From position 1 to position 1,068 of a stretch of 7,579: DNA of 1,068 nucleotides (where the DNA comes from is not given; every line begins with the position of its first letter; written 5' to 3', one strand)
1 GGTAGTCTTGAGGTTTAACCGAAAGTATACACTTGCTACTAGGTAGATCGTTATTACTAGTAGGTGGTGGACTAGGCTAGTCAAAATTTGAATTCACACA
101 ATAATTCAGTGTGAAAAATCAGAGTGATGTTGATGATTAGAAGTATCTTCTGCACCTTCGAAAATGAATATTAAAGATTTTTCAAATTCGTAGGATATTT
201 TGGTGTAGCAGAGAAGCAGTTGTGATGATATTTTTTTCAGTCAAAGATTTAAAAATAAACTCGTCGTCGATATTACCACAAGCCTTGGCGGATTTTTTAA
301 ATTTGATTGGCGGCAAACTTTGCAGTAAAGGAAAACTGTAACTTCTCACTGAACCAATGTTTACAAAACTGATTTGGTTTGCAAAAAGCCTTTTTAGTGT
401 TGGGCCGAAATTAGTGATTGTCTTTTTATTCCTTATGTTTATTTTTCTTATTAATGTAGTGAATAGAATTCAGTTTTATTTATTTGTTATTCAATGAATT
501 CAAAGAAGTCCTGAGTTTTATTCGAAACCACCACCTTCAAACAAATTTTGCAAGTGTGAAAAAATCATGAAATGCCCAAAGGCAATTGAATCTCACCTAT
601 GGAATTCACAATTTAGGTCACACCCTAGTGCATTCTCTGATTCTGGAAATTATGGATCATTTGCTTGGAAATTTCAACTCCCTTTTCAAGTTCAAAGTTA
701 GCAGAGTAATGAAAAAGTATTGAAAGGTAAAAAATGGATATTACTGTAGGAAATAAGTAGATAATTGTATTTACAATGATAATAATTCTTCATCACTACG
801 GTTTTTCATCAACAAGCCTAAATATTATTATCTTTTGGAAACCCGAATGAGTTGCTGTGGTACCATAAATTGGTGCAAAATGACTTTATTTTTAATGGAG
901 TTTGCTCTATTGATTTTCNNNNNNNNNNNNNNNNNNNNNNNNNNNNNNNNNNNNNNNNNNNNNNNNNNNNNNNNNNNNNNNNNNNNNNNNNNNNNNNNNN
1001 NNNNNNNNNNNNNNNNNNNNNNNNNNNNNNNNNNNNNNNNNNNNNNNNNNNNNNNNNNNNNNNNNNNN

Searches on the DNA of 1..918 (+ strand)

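Call 60: search_dna_similar(query=window:1-918:+, collection=plasmids, mode=near, max_rows=5)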
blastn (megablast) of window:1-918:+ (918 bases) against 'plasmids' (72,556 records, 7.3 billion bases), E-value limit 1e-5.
No match.
